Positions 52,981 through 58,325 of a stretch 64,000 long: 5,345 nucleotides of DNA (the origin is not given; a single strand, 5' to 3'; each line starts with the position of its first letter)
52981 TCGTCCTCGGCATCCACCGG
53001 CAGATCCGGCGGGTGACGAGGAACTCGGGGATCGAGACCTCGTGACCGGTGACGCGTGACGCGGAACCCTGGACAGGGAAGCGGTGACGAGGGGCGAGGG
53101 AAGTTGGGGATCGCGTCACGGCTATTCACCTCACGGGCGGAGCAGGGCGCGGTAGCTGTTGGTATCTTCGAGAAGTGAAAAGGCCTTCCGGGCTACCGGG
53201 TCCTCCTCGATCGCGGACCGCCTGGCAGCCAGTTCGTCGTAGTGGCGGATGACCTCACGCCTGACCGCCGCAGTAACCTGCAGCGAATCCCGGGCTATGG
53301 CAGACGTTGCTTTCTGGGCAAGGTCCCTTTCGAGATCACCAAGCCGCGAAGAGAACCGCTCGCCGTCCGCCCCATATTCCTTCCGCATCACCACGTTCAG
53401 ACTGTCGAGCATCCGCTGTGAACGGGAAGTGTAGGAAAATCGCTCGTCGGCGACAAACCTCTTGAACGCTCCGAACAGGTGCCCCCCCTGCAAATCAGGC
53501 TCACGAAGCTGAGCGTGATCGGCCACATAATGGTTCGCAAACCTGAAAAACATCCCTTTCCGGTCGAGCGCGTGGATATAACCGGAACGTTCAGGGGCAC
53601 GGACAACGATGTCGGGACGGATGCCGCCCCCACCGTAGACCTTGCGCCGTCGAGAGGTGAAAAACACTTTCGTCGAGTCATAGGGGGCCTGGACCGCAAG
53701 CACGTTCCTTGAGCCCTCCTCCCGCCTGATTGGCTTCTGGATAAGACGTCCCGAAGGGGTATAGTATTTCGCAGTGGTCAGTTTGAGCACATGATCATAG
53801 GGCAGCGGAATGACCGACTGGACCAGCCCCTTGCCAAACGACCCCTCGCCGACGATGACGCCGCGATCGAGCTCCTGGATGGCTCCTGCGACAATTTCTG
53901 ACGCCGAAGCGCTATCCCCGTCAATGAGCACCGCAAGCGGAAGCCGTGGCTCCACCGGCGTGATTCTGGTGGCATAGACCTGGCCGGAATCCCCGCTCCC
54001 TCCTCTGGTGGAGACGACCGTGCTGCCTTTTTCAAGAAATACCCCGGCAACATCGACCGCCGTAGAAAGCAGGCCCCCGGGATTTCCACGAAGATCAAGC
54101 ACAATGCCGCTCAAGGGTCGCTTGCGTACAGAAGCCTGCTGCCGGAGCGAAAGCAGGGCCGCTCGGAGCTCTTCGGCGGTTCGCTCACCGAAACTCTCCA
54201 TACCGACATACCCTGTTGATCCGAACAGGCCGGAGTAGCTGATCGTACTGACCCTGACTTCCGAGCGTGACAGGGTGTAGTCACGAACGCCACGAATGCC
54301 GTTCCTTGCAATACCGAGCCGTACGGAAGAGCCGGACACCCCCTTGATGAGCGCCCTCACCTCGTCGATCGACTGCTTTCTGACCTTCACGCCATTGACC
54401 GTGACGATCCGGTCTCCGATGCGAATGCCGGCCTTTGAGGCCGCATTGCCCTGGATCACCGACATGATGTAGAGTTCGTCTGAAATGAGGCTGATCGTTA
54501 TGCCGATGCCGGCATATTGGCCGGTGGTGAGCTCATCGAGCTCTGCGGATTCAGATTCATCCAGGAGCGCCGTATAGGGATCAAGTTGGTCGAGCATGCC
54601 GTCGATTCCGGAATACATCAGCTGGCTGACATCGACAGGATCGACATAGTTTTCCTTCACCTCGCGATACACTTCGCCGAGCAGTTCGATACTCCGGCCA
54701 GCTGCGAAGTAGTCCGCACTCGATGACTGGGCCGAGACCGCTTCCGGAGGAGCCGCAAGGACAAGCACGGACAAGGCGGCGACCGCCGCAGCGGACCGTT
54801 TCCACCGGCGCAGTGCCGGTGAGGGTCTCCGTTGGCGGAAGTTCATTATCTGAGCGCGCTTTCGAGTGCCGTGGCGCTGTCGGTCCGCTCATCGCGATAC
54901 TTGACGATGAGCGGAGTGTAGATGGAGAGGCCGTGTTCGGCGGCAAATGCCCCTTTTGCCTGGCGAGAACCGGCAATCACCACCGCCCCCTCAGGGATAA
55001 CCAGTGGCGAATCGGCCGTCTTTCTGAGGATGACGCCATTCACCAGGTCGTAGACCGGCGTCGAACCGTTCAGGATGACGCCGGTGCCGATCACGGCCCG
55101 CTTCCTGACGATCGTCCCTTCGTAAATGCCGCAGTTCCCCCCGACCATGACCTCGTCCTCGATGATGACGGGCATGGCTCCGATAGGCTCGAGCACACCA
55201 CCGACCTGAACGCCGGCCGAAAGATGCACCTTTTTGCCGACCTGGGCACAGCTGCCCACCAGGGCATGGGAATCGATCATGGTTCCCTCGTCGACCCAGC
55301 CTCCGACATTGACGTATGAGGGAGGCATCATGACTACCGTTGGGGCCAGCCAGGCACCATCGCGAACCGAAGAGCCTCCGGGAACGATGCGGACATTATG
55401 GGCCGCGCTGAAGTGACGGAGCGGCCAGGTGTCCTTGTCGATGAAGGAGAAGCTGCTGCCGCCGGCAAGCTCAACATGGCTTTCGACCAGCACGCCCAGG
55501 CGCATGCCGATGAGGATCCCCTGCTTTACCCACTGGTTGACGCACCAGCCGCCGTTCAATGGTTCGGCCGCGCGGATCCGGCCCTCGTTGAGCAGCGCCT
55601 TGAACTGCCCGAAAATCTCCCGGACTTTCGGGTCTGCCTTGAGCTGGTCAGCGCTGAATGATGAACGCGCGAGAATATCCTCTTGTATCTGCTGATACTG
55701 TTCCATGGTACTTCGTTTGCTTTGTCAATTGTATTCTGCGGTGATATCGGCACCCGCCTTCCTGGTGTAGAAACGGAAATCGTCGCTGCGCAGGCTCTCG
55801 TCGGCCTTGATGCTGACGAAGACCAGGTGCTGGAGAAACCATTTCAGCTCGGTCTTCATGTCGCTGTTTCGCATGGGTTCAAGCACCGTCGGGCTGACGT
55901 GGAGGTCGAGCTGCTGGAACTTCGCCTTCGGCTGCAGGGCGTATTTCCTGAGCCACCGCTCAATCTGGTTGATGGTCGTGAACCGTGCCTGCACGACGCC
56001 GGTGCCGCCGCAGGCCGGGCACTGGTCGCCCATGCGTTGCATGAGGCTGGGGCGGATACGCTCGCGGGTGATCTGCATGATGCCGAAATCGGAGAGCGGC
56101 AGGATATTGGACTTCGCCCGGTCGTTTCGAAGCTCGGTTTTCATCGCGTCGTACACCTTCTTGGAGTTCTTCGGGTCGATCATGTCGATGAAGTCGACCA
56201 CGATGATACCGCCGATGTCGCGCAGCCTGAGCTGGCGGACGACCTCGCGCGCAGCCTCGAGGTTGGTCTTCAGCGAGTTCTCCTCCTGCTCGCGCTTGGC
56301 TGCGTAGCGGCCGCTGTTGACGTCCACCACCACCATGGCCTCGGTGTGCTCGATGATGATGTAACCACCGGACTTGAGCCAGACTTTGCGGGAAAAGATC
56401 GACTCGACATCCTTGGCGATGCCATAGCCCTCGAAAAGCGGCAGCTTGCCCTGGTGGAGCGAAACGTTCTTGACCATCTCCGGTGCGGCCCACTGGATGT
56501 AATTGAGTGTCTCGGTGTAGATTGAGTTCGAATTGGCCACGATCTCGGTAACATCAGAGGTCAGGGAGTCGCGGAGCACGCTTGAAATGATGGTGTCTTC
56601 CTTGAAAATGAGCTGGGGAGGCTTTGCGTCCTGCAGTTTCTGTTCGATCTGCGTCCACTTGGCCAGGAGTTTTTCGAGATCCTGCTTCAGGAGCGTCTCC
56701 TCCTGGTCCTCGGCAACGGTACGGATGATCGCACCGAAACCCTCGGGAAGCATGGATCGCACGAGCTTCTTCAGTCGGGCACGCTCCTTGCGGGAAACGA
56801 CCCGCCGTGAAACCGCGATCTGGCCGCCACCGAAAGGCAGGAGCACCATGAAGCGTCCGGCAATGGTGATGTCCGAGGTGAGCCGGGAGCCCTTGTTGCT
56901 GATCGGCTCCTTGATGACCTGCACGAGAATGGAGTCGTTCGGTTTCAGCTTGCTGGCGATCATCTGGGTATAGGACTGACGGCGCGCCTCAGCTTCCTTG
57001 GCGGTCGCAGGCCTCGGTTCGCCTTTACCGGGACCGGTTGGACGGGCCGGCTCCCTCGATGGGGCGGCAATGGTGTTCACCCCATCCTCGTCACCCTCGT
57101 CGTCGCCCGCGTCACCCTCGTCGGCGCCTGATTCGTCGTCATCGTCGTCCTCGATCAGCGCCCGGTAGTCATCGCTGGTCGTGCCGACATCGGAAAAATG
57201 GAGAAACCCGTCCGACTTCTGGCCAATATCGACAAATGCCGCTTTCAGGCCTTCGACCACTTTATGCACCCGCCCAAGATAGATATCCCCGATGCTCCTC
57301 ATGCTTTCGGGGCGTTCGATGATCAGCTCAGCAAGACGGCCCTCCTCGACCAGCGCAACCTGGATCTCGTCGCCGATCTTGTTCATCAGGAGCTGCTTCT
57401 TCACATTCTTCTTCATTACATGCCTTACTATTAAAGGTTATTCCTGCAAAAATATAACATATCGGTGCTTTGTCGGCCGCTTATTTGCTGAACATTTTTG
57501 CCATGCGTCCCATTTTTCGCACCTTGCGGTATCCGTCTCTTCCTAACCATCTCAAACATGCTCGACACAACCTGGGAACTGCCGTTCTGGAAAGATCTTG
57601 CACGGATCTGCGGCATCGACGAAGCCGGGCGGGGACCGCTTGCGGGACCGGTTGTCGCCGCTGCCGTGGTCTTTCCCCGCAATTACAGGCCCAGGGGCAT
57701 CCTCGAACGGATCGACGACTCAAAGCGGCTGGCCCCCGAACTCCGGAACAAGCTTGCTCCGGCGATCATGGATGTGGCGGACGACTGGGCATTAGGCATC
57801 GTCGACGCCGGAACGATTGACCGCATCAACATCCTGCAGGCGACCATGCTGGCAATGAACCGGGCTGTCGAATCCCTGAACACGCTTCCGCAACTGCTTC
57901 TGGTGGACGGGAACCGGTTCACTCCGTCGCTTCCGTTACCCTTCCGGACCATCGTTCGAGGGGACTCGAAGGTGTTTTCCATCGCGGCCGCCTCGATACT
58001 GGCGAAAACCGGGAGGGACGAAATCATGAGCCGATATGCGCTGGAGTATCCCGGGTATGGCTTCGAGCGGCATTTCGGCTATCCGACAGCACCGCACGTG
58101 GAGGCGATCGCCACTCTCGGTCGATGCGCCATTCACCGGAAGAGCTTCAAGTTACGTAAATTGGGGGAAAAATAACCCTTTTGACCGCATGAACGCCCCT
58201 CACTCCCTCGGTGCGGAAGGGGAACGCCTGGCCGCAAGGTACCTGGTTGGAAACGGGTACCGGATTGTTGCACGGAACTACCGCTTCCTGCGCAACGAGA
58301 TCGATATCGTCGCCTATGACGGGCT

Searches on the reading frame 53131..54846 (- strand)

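Call 40: search_protein_families(library=pfam, proteins=[window:53131-54846:-], max_evalue=0.001)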
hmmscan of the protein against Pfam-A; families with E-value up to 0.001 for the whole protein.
window:53131-54846:- (571 aa): 5 families
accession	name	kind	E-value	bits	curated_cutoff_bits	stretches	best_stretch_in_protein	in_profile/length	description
PF03572.23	Peptidase_S41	-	3.6e-45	154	24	1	211-371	2-156/165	Peptidase family S41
PF17820.7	PDZ_6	-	7.6e-13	48.4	27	1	127-181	2-54/54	PDZ domain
PF00595.29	PDZ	-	7.7e-12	45.9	23.2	1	112-179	10-80/81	PDZ domain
PF13180.12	PDZ_2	-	4.5e-11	43.3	27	1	113-183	2-71/80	PDZ domain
PF22694.1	CtpB_N-like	-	3.2e-06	27.9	27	1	49-97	34-83/85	Activating protease CtpB N-terminal domain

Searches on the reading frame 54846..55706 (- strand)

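Call 40: search_protein_families(library=pfam, proteins=[window:54846-55706:-], max_evalue=0.001)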
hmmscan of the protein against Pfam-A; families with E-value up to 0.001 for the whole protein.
window:54846-55706:- (286 aa): 3 families
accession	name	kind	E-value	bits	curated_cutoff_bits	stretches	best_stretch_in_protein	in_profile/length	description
PF14805.11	THDPS_N_2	-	1.9e-12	47.6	25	1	22-70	19-67/67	Tetrahydrodipicolinate N-succinyltransferase N-terminal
PF14602.12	Hexapep_2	-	6.5e-09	35.8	27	1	179-212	1-32/34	Hexapeptide repeat of succinyl-transferase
PF00132.30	Hexapep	-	1.3e-06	28.3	27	1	180-214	2-36/36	Bacterial transferase hexapeptide (six repeats)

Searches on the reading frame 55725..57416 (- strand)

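Call 40: search_protein_families(library=pfam, proteins=[window:55725-57416:-], max_evalue=0.001)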
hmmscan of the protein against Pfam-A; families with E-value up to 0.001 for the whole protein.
window:55725-57416:- (563 aa): 2 families
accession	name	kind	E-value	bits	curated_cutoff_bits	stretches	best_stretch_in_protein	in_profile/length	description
PF10150.14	RNase_E_G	-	1.8e-100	336.2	25.5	1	184-453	1-269/270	Ribonuclease E/G family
PF00575.29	S1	-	0.00063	20.5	22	0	42-80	4-40/74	S1 RNA binding domain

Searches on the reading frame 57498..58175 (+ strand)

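Call 40: search_protein_families(library=pfam, proteins=[window:57498-58175:+], max_evalue=0.001)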
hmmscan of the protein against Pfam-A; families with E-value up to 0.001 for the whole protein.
window:57498-58175:+ (225 aa): 1 family
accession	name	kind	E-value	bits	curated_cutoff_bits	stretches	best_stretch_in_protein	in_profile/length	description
PF01351.25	RNase_HII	-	5.6e-39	134.5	25.8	1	38-218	1-197/199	Ribonuclease HII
